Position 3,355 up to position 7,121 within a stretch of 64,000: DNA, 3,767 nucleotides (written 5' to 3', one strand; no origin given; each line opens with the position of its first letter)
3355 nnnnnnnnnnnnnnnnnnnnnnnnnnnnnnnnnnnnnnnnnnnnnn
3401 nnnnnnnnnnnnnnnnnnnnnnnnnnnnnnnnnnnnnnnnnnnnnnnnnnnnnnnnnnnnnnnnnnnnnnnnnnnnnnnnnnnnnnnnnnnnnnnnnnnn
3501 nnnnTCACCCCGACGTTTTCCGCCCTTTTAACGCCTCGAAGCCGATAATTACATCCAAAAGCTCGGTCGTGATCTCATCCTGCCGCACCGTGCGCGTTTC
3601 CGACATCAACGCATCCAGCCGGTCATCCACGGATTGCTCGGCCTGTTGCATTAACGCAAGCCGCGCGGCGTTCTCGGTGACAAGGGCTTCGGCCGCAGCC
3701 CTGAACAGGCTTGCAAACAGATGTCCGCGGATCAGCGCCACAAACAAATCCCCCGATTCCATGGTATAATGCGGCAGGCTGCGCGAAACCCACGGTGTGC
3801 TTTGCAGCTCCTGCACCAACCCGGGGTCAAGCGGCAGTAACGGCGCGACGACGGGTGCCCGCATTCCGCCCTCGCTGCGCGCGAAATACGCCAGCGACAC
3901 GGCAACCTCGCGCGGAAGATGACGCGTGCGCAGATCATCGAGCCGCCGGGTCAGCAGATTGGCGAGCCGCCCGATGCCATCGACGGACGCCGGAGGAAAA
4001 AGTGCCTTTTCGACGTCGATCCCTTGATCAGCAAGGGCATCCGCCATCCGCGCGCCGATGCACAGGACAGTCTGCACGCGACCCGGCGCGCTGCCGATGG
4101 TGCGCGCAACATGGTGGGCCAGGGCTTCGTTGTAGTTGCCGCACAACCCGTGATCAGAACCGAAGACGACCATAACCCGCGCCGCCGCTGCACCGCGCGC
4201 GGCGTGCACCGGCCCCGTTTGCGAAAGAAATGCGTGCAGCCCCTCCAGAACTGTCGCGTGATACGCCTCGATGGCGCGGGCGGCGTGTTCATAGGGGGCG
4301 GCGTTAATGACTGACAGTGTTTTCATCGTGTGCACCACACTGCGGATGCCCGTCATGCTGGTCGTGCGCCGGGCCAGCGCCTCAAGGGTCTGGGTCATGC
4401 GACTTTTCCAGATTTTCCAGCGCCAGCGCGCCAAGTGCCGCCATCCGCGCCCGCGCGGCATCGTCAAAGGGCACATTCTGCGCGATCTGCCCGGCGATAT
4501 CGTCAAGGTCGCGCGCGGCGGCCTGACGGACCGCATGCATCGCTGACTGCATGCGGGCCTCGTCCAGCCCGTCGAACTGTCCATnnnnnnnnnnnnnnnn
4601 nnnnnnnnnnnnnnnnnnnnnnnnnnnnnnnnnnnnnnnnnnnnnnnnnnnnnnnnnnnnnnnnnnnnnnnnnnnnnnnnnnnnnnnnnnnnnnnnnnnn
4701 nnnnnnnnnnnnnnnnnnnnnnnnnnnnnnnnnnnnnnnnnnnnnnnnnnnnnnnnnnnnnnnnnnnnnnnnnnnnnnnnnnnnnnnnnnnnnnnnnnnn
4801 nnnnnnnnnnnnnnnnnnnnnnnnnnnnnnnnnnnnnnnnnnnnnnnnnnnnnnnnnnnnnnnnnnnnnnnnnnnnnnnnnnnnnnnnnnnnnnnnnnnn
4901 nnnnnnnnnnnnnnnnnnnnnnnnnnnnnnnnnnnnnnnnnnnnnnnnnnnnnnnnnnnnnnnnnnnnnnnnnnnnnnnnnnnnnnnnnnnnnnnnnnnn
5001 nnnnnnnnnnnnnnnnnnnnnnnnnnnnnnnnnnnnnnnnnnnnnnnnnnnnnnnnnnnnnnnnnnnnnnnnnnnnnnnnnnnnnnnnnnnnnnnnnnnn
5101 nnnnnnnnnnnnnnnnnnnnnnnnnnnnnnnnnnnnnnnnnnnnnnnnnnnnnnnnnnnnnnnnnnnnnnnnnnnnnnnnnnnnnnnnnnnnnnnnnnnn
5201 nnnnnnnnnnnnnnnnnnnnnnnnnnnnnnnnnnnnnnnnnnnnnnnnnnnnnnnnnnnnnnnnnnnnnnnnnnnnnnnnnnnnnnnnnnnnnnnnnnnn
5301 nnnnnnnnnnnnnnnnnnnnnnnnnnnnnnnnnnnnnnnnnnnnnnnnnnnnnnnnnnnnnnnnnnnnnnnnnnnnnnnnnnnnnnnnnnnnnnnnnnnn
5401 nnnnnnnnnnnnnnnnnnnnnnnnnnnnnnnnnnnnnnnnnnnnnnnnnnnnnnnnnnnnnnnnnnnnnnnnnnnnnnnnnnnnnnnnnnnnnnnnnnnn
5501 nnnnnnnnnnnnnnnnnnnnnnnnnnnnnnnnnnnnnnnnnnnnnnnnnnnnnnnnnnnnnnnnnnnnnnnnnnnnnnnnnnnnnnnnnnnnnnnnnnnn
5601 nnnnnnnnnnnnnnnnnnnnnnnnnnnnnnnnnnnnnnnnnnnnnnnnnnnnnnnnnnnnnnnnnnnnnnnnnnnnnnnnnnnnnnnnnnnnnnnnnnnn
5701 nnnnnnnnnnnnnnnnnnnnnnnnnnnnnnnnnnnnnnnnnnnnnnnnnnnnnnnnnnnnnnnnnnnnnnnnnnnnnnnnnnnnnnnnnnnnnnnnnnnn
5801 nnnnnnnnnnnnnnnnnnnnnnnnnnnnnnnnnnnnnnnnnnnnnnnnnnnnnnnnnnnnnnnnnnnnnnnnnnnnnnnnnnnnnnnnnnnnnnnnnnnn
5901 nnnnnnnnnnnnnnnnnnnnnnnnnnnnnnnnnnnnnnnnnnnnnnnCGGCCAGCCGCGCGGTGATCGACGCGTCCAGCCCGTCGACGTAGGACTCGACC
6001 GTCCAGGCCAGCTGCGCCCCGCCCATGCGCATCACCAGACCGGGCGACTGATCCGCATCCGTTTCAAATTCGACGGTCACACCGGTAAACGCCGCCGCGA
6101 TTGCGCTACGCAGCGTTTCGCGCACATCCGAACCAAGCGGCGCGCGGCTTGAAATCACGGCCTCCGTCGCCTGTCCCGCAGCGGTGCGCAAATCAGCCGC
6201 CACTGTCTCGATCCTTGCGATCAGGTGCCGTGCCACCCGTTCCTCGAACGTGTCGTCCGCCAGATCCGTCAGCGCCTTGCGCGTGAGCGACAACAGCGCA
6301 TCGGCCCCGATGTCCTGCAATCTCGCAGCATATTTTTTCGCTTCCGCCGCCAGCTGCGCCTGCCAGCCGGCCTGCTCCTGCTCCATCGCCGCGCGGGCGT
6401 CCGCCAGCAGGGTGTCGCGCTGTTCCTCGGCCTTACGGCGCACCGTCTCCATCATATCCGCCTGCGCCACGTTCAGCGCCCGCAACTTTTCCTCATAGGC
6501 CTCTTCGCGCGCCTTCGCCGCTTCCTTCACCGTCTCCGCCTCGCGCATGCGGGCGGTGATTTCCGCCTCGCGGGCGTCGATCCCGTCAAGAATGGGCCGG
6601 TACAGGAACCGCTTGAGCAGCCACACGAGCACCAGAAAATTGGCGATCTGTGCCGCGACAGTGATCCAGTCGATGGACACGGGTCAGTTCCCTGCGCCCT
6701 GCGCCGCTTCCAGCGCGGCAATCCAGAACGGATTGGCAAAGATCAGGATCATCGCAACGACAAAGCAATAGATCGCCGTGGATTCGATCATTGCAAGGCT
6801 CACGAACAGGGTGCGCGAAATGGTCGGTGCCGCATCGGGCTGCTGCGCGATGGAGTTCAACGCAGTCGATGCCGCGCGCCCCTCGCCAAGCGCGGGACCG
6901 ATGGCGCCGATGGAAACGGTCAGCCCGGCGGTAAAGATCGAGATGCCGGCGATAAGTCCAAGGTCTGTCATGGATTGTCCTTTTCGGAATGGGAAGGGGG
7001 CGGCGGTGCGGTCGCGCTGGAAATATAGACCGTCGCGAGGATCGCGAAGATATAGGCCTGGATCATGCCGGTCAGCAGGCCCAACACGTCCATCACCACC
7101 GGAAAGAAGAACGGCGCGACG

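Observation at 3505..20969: A roughly 17.5 kb two-promoter island for anoxic/salt survival on a plasmid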

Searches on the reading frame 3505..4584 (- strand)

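Call 4: search_protein_families(library=pfam, proteins=[window:3505-4584:-])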
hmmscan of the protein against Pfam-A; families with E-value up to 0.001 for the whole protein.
window:3505-4584:- (359 aa): 1 family
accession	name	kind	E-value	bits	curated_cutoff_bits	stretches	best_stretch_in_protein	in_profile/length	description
PF00231.24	ATP-synt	-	2e-39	136.4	39.9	1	66-352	1-285/285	ATP synthase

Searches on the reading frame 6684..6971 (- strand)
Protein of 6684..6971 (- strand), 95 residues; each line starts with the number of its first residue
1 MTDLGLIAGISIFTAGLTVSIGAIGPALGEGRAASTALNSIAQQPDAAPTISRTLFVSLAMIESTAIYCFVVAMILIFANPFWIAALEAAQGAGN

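Call 4: search_protein_families(library=pfam, proteins=[window:6684-6971:-])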
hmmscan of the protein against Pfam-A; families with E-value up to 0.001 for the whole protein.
window:6684-6971:- (95 aa): 1 family
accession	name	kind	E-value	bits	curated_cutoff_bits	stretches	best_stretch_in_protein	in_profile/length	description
PF00137.26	ATP-synt_C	-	2.1e-16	60.4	24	1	13-76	1-60/60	ATP synthase subunit C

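Call 33: search_protein_families(library=ncbifam, proteins=[window:6684-6971:-])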
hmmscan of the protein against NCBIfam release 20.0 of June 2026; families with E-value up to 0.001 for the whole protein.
window:6684-6971:- (95 aa): 19 families
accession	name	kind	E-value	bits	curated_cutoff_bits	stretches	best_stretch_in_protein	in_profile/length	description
NF009998.0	PRK13468.1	equivalog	3.6e-43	145.8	116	1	2-86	2-86/88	F0F1 ATP synthase subunit C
TIGR03322.1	alt_F1F0_F0_C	exception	9.2e-42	141.5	130.85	1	4-86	3-85/86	alternate F1F0 ATPase, F0 subunit C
NF005608.0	PRK07354.1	equivalog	6.2e-24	84.4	128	1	6-82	4-80/81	F0F1 ATP synthase subunit C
TIGR01260.1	ATP_synt_c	equivalog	5.3e-16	58.4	43.95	1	23-79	2-58/58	ATP synthase F0 subunit C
NF006295.0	PRK08482.1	equivalog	8.8e-16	58.4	135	1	5-82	26-103/105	F0F1 ATP synthase subunit C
NF009999.0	PRK13471.1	equivalog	1.5e-14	54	124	1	11-78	16-83/85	F0F1 ATP synthase subunit C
NF005363.0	PRK06876.1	equivalog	3.3e-14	52.5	71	1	8-82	5-79/80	F0F1 ATP synthase subunit C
NF005521.0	PRK07159.1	equivalog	2.4e-13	50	122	1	13-79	35-100/101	F0F1 ATP synthase subunit C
NF005733.0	PRK07558.1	equivalog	7.6e-12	45.2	85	1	14-79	10-74/75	F0F1 ATP synthase subunit C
NF004532.0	PRK05880.1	equivalog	2e-08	34.3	120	1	7-81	7-81/83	F0F1 ATP synthase subunit C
NF005900.0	PRK07874.1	equivalog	2.2e-08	34.2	114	1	19-75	23-79/80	ATP synthase F0 subunit C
NF009995.0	PRK13464.1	equivalog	3.3e-07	30.9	168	1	4-91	8-96/101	F0F1 ATP synthase subunit B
NF004888.0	PRK06251.1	equivalog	1.1e-06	28.7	101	1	8-80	34-101/102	V-type ATP synthase subunit K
NF009996.0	PRK13466.1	equivalog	1.6e-06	28.1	110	1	17-77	6-64/66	F0F1 ATP synthase subunit C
NF011483.0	PRK14893.1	equivalog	6.5e-06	26.2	188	1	3-77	3-73/162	V-type ATP synthase subunit K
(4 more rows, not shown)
